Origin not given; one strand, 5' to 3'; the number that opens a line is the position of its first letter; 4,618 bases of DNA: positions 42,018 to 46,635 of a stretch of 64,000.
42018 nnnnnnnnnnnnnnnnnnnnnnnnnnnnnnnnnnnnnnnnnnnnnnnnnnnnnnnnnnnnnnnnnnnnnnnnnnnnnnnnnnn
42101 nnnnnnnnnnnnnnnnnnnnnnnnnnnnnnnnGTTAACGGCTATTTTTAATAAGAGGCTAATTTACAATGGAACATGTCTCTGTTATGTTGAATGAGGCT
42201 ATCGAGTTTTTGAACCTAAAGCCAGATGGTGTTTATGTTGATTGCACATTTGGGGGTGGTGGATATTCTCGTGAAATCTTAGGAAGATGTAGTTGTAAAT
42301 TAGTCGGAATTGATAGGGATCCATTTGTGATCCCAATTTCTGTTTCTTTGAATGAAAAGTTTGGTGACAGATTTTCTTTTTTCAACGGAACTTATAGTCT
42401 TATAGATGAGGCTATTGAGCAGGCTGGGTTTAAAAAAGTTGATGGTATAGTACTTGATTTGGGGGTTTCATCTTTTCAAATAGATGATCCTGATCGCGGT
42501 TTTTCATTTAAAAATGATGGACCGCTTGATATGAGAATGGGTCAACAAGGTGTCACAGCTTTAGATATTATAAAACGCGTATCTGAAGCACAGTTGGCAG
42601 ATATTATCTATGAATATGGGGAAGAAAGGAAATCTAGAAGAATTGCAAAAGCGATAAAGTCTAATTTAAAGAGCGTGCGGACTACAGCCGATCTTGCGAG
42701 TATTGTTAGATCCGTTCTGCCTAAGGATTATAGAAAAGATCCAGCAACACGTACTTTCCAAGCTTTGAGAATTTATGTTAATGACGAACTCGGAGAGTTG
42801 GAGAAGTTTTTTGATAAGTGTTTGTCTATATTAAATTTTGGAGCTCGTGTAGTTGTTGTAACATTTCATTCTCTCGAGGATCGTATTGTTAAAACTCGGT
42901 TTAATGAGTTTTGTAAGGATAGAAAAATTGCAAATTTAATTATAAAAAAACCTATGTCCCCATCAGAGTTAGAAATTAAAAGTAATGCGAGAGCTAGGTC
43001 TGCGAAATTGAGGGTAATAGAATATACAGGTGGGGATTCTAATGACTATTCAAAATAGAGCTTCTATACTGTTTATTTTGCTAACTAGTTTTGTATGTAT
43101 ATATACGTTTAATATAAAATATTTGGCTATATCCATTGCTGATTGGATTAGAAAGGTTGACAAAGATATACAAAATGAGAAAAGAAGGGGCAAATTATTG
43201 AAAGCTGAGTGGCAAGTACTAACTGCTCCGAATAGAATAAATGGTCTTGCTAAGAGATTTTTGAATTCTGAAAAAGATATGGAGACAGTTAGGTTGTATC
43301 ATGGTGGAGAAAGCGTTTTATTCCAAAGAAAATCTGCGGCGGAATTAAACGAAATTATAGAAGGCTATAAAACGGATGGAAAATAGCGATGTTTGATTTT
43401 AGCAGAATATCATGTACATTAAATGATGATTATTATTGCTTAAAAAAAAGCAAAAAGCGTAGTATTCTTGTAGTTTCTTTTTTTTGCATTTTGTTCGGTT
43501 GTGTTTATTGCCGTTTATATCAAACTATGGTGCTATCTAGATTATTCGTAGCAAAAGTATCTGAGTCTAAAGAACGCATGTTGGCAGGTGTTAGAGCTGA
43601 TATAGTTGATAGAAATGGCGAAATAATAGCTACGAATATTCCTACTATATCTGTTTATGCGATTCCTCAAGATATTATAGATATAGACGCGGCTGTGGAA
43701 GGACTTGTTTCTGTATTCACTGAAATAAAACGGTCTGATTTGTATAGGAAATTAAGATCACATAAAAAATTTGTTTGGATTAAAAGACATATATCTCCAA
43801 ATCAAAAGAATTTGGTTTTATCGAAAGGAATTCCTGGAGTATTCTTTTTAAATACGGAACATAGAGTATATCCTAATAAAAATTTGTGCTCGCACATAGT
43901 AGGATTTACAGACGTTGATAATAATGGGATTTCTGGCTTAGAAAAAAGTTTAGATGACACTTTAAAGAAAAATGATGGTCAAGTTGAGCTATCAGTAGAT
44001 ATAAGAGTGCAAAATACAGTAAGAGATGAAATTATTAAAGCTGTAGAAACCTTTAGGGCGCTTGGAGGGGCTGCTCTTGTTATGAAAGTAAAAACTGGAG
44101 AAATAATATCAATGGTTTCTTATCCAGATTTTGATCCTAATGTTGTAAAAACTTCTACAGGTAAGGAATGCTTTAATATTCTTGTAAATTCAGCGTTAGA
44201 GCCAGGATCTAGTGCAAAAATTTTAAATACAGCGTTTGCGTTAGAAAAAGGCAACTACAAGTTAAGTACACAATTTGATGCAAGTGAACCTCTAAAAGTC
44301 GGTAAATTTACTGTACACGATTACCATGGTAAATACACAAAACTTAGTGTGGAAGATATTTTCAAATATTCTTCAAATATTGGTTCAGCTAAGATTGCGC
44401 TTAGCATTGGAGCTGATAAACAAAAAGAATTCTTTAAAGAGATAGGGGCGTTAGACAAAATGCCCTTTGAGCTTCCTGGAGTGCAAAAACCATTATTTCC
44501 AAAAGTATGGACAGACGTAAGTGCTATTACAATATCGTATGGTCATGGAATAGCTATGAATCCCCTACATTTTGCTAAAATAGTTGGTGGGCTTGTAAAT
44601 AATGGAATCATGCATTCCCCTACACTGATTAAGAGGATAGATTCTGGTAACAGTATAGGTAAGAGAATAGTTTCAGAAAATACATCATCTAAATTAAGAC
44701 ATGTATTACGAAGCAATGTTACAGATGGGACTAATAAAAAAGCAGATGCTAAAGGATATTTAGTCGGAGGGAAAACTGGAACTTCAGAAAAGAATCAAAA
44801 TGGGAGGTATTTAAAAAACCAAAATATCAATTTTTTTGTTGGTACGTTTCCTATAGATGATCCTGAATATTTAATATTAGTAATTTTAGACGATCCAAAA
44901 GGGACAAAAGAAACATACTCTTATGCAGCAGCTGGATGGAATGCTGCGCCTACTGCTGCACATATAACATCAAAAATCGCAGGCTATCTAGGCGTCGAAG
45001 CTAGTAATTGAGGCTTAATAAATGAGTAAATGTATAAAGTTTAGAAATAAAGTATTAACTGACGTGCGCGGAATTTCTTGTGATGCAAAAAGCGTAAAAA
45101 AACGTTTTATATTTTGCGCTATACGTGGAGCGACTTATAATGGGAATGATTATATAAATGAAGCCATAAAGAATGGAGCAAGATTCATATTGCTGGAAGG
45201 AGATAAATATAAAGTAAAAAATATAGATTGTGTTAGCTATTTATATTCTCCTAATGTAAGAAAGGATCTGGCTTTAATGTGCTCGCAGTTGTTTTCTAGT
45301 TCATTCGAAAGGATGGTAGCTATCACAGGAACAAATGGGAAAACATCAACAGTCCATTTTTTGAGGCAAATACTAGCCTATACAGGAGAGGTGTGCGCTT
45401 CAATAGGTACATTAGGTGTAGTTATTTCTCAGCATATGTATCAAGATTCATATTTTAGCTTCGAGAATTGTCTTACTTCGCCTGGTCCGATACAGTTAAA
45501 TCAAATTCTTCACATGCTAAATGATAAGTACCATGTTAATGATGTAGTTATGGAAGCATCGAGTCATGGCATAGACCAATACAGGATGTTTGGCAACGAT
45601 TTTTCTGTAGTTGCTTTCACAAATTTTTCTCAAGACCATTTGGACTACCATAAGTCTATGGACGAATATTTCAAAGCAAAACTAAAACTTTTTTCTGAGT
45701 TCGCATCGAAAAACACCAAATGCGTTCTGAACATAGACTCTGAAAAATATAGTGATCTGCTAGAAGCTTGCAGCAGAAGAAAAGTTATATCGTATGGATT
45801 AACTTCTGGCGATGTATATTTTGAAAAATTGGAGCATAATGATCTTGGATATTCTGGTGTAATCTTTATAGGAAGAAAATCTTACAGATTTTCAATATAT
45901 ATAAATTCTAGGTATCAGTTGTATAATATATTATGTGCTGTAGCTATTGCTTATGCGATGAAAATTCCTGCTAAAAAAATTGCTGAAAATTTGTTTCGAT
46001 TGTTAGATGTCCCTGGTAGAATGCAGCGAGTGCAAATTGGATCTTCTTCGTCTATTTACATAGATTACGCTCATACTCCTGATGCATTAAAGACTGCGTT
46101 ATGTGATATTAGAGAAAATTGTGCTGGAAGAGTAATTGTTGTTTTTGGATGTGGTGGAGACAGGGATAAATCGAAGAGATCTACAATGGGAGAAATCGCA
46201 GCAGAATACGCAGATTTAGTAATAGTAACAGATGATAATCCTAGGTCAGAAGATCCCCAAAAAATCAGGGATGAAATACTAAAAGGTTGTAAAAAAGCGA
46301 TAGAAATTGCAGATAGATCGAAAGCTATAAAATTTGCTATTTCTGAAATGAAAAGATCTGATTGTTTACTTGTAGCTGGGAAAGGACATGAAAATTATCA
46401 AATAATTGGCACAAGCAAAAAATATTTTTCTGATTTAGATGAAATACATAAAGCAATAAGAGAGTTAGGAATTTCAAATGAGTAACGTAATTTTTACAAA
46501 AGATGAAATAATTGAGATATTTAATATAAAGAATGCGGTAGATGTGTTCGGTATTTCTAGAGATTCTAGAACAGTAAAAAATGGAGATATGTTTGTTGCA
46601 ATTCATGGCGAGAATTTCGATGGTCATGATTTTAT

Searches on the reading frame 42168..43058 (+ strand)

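Call 21: search_protein_families(library=pfam, proteins=[window:42168-43058:+], max_evalue=0.001)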
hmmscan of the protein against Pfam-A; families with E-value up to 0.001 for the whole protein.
window:42168-43058:+ (296 aa): 1 family
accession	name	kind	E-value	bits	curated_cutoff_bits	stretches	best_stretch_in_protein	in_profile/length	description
PF01795.25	Methyltransf_5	-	1.2e-96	324.2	27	1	2-285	3-307/309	MraW methylase family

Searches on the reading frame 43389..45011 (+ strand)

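Call 21: search_protein_families(library=pfam, proteins=[window:43389-45011:+], max_evalue=0.001)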
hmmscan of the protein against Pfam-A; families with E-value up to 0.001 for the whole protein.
window:43389-45011:+ (540 aa): 3 families
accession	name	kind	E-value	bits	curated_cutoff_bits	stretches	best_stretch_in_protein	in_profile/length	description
PF00905.27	Transpeptidase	-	9e-54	183.1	22.1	1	227-514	1-291/299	Penicillin binding protein transpeptidase domain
PF03717.20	PBP_dimer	-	4.7e-15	56.9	24.4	1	68-205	5-171/180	Penicillin-binding Protein dimerisation domain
PF21922.1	PBP_dimer_2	-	0.00069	20.3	27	0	158-198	24-63/83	Penicillin binding protein A dimerisation domain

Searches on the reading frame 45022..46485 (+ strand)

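Call 21: search_protein_families(library=pfam, proteins=[window:45022-46485:+], max_evalue=0.001)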
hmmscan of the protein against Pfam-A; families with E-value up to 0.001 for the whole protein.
window:45022-46485:+ (487 aa): 3 families
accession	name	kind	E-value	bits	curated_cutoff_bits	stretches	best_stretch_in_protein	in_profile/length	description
PF08245.18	Mur_ligase_M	-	3.9e-42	144.9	24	1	101-310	1-200/200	Mur ligase middle domain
PF02875.26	Mur_ligase_C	-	8.8e-34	117.5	28.4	1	332-455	1-127/127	Mur ligase, glutamate ligase domain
PF01225.30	Mur_ligase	-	4.3e-05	24.2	21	1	15-62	2-54/95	Mur ligase family, catalytic domain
